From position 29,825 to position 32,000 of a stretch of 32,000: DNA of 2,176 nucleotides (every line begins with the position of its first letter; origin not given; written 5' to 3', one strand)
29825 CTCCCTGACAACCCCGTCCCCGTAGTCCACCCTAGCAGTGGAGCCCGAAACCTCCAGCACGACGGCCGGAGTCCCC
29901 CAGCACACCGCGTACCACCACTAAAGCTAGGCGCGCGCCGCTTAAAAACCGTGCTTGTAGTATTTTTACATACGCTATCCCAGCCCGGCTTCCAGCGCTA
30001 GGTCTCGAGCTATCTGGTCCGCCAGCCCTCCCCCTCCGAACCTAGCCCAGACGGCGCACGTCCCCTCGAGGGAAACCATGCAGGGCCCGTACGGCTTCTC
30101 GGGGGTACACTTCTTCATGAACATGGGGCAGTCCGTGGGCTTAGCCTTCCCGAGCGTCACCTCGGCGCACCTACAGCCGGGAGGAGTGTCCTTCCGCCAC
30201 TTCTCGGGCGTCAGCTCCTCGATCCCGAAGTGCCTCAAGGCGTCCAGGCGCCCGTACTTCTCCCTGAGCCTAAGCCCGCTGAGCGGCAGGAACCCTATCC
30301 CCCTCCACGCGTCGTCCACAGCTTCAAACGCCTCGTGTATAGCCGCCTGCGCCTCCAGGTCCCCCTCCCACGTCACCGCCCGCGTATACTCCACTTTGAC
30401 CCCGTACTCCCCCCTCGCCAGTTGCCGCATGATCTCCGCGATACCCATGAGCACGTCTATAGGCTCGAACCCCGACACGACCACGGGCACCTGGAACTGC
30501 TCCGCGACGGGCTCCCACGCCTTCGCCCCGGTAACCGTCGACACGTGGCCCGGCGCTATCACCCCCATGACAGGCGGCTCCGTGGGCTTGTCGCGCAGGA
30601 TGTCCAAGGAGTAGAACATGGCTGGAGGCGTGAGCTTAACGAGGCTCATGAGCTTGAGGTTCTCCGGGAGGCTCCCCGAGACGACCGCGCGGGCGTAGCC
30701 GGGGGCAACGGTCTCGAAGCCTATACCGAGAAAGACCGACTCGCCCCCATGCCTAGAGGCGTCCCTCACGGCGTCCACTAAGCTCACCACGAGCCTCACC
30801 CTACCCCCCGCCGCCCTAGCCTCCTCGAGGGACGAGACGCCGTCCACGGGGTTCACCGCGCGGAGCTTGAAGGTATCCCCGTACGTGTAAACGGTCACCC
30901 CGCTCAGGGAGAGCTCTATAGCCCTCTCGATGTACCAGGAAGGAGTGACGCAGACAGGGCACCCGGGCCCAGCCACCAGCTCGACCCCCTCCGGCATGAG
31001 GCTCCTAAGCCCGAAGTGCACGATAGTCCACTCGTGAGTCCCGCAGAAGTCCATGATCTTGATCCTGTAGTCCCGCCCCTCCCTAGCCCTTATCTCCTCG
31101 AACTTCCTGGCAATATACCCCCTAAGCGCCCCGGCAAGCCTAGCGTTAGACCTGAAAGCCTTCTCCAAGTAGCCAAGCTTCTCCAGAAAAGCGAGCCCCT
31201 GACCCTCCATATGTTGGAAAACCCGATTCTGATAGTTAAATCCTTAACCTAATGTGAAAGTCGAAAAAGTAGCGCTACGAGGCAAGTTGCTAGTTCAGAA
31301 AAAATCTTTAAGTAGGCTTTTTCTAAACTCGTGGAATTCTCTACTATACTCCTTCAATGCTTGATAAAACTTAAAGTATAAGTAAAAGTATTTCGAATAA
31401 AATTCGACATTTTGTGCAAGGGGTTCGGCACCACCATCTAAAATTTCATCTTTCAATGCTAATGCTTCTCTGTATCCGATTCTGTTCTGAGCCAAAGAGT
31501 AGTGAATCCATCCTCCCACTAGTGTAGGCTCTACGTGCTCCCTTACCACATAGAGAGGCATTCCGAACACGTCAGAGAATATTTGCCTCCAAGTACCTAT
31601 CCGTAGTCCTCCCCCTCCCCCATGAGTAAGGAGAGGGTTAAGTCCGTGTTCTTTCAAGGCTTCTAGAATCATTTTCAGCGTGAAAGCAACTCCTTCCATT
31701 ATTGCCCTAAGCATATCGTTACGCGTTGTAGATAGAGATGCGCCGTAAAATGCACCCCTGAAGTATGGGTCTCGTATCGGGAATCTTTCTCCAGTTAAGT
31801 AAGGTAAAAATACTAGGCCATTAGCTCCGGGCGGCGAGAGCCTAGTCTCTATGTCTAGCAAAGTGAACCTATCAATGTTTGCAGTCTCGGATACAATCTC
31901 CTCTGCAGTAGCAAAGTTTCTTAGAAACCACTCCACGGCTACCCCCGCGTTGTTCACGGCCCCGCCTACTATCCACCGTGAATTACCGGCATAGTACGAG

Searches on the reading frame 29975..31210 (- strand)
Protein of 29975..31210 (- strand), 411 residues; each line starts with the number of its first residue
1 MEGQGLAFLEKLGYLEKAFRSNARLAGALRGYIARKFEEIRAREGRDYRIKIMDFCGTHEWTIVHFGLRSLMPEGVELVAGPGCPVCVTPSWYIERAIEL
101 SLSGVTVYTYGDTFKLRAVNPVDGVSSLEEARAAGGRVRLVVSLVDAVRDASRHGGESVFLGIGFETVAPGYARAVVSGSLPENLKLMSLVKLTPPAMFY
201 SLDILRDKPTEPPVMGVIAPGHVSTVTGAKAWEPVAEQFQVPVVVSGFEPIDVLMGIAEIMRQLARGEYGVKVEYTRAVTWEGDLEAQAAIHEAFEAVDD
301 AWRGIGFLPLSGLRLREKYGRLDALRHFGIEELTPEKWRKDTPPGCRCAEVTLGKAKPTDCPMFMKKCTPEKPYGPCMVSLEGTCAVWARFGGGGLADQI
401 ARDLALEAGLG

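Call 4: search_protein_families(library=pfam, proteins=[window:29975-31210:-], max_evalue=0.01)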
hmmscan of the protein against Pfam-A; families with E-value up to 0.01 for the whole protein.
window:29975-31210:- (411 aa): 1 family
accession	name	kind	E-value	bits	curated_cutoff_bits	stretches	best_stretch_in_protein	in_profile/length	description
PF01924.21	HypD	-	1.5e-121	406.3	25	1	36-391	6-350/351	Hydrogenase formation hypA family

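Call 5: search_protein_families(library=ncbifam, proteins=[window:29975-31210:-], max_evalue=0.01)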
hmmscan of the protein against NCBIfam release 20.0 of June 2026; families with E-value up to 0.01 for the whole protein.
window:29975-31210:- (411 aa): 1 family
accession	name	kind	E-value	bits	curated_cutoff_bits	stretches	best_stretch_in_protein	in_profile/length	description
TIGR00075.1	hypD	equivalog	5.3e-101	338.2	192.8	1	38-391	21-366/372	hydrogenase formation protein HypD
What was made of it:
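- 29975..31210 (-): hypD ([4Fe-4S] scaffold protein), first gene of the unit. Pfam HypD 1.5e-121 and TIGR00075 at 338 bits against a cutoff of 193 (calls 4, 5).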

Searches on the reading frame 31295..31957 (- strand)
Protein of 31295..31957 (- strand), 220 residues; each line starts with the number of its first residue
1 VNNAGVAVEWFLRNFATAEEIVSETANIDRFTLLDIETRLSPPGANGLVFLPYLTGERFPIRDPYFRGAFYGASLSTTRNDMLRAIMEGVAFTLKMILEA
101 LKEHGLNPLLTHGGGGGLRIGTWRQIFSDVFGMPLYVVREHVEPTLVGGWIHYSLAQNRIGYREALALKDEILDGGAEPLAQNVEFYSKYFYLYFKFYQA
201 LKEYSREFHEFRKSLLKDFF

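Call 4: search_protein_families(library=pfam, proteins=[window:31295-31957:-], max_evalue=0.01)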
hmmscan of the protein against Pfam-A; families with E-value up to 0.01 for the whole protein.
window:31295-31957:- (220 aa): 1 family
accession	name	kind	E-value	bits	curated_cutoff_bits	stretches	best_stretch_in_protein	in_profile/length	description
PF02782.22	FGGY_C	-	7.4e-26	91.6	27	1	2-149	45-190/198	FGGY family of carbohydrate kinases, C-terminal domain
